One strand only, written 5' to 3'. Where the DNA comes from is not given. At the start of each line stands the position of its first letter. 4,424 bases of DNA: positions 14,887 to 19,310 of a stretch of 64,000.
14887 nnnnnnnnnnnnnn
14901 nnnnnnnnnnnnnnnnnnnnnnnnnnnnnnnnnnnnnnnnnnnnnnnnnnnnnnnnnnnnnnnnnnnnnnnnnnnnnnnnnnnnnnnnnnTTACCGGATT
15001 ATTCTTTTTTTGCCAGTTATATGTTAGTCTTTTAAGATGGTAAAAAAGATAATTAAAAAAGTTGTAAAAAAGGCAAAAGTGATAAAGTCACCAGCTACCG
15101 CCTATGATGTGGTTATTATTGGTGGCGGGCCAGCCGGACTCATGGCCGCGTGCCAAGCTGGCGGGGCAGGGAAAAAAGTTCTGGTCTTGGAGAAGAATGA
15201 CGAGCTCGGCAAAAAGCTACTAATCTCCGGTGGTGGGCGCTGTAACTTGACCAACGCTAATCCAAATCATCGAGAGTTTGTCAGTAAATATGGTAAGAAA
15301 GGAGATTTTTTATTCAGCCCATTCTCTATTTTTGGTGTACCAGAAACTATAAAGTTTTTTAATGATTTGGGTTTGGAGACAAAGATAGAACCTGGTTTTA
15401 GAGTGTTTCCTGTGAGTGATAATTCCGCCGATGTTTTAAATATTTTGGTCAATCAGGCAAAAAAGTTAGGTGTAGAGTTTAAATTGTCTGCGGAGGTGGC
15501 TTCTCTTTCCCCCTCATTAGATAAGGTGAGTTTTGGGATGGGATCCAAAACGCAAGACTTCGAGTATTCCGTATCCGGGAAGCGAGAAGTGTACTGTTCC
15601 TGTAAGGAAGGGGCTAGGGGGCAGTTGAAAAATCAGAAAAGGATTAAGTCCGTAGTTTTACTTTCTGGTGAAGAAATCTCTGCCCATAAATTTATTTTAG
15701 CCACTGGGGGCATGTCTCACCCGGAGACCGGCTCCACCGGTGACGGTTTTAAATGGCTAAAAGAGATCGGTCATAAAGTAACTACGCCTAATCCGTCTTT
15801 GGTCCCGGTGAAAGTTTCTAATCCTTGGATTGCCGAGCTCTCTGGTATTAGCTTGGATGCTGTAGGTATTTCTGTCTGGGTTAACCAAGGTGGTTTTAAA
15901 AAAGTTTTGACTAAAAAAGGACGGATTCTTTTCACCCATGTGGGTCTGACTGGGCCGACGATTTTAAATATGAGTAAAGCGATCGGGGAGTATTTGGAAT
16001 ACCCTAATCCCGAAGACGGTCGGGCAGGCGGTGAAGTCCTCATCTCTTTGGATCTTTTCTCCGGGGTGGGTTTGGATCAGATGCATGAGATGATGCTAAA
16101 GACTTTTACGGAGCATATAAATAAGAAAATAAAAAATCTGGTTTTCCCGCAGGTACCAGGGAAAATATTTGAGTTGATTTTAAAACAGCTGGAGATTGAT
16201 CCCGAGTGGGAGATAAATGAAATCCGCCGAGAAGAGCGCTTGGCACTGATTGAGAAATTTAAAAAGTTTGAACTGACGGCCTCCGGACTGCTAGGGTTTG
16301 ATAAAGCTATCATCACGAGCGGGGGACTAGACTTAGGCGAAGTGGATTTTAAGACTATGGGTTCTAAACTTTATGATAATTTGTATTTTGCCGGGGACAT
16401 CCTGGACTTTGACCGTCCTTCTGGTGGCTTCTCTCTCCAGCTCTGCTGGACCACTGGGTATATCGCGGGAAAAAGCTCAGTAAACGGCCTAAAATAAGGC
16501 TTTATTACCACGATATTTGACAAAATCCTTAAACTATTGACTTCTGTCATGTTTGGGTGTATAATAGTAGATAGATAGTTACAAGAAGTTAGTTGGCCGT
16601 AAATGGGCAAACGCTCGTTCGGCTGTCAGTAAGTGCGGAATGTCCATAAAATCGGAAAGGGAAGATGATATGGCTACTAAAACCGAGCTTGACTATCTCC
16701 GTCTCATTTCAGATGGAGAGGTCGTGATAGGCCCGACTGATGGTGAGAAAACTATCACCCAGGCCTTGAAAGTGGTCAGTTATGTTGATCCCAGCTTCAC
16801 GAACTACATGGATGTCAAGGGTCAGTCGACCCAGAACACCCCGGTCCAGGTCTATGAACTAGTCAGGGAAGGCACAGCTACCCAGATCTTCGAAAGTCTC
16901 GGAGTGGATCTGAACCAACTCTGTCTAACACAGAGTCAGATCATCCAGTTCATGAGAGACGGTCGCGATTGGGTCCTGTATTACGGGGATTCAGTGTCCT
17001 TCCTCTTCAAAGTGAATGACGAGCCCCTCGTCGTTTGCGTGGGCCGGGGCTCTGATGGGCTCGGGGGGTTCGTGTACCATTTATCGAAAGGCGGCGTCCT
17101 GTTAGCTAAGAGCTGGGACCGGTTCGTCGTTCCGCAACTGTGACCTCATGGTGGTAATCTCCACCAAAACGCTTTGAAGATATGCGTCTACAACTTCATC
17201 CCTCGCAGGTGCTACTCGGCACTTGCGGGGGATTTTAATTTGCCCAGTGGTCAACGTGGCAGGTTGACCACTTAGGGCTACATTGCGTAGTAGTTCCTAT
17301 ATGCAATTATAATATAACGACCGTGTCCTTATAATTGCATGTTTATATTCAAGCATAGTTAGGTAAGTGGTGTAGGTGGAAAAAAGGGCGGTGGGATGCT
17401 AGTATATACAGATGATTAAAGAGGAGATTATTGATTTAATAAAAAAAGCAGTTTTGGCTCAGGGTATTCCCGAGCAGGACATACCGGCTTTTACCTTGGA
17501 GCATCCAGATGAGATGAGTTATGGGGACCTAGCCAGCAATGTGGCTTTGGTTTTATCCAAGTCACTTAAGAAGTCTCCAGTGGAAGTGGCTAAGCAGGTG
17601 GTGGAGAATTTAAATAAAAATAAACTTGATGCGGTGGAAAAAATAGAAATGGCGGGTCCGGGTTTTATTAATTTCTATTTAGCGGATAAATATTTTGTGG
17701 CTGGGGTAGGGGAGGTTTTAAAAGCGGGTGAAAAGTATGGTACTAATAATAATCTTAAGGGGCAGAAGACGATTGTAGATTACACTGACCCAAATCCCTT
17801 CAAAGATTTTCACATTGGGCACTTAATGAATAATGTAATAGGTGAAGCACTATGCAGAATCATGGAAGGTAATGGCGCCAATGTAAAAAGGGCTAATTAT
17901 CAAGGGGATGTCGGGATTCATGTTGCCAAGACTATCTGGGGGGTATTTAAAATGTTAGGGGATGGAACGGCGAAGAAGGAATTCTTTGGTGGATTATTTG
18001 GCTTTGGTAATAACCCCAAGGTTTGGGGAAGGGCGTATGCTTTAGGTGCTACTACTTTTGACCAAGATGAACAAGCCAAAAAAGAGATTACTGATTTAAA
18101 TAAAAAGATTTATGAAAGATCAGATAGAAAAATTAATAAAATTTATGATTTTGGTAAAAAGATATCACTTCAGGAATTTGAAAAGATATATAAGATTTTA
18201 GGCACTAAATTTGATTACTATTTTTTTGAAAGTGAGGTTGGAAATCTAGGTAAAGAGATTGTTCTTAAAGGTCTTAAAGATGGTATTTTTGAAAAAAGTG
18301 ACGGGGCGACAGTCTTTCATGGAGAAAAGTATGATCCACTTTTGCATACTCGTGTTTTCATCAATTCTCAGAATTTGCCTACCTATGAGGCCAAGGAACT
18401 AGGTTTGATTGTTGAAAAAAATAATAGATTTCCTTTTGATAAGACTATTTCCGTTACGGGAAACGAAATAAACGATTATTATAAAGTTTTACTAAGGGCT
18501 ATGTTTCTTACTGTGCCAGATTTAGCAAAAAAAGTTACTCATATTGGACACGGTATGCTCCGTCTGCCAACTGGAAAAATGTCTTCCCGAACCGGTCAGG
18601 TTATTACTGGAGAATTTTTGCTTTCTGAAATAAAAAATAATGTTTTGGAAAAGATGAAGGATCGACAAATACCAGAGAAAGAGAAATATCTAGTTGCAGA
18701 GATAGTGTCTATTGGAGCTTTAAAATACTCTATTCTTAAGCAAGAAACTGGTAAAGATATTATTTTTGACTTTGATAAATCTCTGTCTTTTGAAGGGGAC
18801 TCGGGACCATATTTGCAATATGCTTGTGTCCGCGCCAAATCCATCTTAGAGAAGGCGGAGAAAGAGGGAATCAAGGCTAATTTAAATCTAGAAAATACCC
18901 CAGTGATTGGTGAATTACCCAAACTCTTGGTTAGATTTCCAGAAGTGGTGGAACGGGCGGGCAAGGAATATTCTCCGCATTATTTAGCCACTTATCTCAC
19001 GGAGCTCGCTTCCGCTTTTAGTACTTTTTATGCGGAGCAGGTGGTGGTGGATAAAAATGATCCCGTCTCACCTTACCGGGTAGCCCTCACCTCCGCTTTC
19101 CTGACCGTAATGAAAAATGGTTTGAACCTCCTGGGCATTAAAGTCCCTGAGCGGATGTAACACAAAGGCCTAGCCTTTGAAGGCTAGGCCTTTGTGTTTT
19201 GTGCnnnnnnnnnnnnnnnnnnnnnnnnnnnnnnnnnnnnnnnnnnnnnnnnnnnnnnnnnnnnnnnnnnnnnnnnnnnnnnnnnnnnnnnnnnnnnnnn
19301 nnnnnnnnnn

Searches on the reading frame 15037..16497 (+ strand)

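Call 33: search_protein_families(library=pfam, proteins=[window:15037-16497:+], max_evalue=0.00001)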
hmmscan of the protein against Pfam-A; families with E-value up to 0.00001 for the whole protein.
window:15037-16497:+ (486 aa): 11 families
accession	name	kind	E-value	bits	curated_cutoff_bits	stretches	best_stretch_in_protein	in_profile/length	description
PF03486.20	HI0933_like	-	5.6e-75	252.4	50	2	24-163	2-141/244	HI0933-like protein Rossmann domain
PF22780.1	HI0933_like_1st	-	1.5e-25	90.4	27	1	253-426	2-165/165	HI0933-like protein barrel and H2TH domain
PF00890.30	FAD_binding_2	-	9.4e-12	45.3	20.4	1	24-73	1-50/414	FAD binding domain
PF12831.13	FAD_oxidored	-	5.8e-09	36.2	27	1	24-58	1-35/416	FAD dependent oxidoreductase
PF07992.20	Pyr_redox_2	-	1.9e-08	34.5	26.1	0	23-57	1-31/291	Pyridine nucleotide-disulphide oxidoreductase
PF01266.30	DAO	-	3.4e-08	33.8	27.9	1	24-171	1-141/353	FAD dependent oxidoreductase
PF01494.25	FAD_binding_3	-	3.8e-07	30.1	22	0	23-56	2-35/349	FAD binding domain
PF00070.33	Pyr_redox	-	4.5e-07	30.7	22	0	25-59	2-36/82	Pyridine nucleotide-disulphide oxidoreductase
PF01134.28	GIDA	-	7.9e-07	28.9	22.1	0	24-57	1-35/391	Glucose inhibited division protein A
PF13738.12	Pyr_redox_3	-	1.2e-06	28.5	30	0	26-58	1-33/305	Pyridine nucleotide-disulphide oxidoreductase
PF13450.12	NAD_binding_8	-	1.4e-06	28.9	21.9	1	27-58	1-32/68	NAD(P)-binding Rossmann-like domain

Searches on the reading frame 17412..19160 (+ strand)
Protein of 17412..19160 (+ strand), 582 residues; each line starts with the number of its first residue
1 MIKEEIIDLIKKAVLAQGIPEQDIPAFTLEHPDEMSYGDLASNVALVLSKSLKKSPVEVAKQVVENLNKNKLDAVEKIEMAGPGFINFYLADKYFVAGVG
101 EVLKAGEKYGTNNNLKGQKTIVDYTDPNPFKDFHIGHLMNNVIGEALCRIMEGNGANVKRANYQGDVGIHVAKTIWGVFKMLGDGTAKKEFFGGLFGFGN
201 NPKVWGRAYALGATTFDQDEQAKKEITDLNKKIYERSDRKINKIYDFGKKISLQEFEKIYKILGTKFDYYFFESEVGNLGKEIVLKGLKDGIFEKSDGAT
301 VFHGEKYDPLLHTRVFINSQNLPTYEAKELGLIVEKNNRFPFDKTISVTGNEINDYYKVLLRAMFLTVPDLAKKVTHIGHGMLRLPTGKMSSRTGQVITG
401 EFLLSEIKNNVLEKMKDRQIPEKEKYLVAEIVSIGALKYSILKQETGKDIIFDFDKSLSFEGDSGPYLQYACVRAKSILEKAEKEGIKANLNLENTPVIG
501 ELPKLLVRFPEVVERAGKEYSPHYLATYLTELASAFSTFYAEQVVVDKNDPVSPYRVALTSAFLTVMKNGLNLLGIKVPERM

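Call 33: search_protein_families(library=pfam, proteins=[window:17412-19160:+], max_evalue=0.00001)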
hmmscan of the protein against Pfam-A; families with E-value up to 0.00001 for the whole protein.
window:17412-19160:+ (582 aa): 3 families
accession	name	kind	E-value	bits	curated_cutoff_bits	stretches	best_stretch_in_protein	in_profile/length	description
PF00750.26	tRNA-synt_1d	-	2.5e-32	112.7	23.3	1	101-454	4-349/349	tRNA synthetases class I (R), catalytic domain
PF05746.21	DALR_1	-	9.9e-29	100.2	22.3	1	468-582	1-117/117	DALR anticodon binding domain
PF03485.21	Arg_tRNA_synt_N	-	1e-21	77.8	21.5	1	5-90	2-85/85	Arginyl tRNA synthetase N terminal domain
